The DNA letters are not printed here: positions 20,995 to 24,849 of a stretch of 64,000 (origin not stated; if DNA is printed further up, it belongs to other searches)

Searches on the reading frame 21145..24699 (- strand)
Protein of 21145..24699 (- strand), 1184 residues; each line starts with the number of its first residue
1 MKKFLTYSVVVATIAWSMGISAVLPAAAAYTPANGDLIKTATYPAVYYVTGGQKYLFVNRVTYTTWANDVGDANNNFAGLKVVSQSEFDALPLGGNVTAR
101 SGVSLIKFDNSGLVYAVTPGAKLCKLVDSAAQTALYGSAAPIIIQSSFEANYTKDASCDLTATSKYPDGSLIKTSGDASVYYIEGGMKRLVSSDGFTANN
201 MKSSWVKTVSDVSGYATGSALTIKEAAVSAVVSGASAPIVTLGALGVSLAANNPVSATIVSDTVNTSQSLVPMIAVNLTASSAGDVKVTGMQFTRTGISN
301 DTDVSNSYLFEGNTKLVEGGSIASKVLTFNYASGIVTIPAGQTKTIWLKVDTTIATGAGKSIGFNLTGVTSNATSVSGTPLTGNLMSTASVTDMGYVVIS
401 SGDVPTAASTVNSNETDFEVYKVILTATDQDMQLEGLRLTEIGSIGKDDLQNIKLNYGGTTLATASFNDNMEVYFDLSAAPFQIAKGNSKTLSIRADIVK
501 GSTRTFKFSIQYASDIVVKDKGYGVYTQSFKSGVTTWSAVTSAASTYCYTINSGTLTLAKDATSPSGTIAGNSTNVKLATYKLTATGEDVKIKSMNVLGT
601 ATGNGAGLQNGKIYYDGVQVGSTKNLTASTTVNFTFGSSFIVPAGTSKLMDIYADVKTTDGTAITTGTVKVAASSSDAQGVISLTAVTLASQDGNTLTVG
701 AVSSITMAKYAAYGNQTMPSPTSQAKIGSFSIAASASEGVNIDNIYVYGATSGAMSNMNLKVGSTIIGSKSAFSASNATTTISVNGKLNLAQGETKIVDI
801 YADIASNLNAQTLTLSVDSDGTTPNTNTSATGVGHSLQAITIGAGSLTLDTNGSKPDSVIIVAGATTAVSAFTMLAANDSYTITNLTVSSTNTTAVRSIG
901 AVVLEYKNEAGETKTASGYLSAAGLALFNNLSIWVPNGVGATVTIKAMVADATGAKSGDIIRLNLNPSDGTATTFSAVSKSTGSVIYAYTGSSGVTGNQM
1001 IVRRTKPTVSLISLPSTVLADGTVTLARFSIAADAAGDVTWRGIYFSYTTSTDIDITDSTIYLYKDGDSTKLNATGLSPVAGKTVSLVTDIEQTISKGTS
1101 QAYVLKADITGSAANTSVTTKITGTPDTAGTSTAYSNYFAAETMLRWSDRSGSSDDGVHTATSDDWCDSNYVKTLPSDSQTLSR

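Call 7: search_protein_families(library=pfam, proteins=[window:21145-24699:-], max_evalue=0.01)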
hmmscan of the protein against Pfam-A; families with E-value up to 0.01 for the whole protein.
window:21145-24699:- (1184 aa): 0 families

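Call 46: search_protein_families(library=ncbifam, proteins=[window:21145-24699:-], max_evalue=0.01)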
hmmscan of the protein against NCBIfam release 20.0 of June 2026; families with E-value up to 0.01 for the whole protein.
window:21145-24699:- (1184 aa): 0 families

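Call 47: search_solved_structures(query=window:21145-24699:-, max_evalue=1)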
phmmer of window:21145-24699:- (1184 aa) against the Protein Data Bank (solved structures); distinct sequences matched with E-value up to 1: 0.

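Call 48: find_homologous_proteins(query=window:21145-24699:-, max_evalue=0.00001)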
Query window:21145-24699:- (1184 aa): 110 proteins with E <= 0.00001 among 8000 candidates.
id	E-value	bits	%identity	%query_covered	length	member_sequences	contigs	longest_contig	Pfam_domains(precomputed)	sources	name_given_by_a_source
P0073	0.0e+0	2464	100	100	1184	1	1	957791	-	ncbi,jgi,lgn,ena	ncbi:MAG: hypothetical protein WC473_01160 [Patescibacteria group bacterium]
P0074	0.0e+0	2030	82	100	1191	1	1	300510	-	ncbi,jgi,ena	ncbi:MAG: hypothetical protein WCT16_00825 [Candidatus Buchananbacteria bacterium]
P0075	0.0e+0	1975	80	100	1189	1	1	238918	-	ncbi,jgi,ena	ncbi:MAG: hypothetical protein WC668_01760 [Patescibacteria group bacterium]|jgi:hypothetical protei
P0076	0.0e+0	1889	78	100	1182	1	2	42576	-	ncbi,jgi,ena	ncbi:MAG: hypothetical protein WCT26_01750 [Candidatus Buchananbacteria bacterium]|jgi:hypothetical 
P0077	0.0e+0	1487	64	100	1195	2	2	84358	-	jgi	-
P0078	0.0e+0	1097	53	100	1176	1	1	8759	-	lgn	-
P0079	0.0e+0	1057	50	100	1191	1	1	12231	-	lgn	-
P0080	0.0e+0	1056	50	100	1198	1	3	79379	-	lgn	-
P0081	0.0e+0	1020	49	100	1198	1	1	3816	-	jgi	-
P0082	0.0e+0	1014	49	100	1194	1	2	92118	-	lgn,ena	-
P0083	0.0e+0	1012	48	100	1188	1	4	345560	-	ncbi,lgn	-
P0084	1.7e-293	995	47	100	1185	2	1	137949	-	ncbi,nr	ncbi:MAG: hypothetical protein PHO91_00200 [Patescibacteria group bacterium]|nr:hypothetical protein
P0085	6.6e-291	986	46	100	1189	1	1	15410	-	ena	-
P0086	4.1e-277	941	46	100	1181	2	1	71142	-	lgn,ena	-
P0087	3.2e-165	570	40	89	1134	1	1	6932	-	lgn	-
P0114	4.2e-89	318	30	94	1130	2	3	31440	-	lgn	-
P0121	1.0e-85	307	31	81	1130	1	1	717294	-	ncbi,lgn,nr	ncbi:MAG: hypothetical protein JST_000371 [Candidatus Parcubacteria bacterium]|nr:MAG: hypothetical 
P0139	3.3e-67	246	29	90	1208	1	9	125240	-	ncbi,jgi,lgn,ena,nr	ncbi:hypothetical protein HOD96_00520 [Candidatus Falkowbacteria bacterium]|jgi:hypothetical protein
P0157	2.9e-38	150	30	49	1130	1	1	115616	PF01471.24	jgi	jgi:hypothetical protein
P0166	4.6e-33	133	31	49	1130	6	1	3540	-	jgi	jgi:hypothetical protein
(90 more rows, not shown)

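Call 49: find_encoding_contigs(protein=P0121, flank=3000, max_places=1)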
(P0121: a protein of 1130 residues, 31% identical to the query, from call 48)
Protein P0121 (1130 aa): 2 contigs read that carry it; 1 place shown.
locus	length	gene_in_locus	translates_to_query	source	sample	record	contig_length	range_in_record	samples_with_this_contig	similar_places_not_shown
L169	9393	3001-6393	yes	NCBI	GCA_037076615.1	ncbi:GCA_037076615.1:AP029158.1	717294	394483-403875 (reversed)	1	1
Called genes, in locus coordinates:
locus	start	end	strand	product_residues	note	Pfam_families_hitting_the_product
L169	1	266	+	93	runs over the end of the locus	PF00216:Bac_DNA_binding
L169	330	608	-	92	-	-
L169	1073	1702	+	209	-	PF04542:Sigma70_r2, PF08281:Sigma70_r4_2, PF04545:Sigma70_r4 (weak)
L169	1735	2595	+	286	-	-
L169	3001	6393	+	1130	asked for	-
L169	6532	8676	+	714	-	PF04932:Wzy_C, PF13428:TPR_14 (faint), PF00515:TPR_1 (faint), PF12895:ANAPC3 (faint), PF13431:TPR_17 (faint), PF07719:TPR_2 (faint), PF13181:TPR_8 (faint), PF14559:TPR_19 (weak), +2 more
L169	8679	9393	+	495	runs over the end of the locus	PF01743:PolyA_pol, PF12627:PolyA_pol_RNAbd, PF01966:HD, PF13735:tRNA_NucTran2_2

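Call 50: find_encoding_contigs(protein=P0139, flank=3000, max_places=1)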
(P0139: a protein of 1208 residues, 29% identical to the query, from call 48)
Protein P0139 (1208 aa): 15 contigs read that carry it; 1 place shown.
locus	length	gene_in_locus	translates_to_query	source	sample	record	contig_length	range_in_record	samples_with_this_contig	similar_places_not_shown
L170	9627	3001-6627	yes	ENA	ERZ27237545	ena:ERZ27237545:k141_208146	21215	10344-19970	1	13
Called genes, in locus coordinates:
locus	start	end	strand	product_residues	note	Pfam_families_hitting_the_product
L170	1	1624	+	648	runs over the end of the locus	PF00884:Sulfatase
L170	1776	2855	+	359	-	PF18915:DUF5667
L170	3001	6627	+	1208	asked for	-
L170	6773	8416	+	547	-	PF02366:PMT, PF13231:PMT_2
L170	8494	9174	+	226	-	PF13424:TPR_12 (faint), PF00515:TPR_1 (faint), PF07719:TPR_2 (faint)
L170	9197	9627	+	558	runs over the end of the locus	?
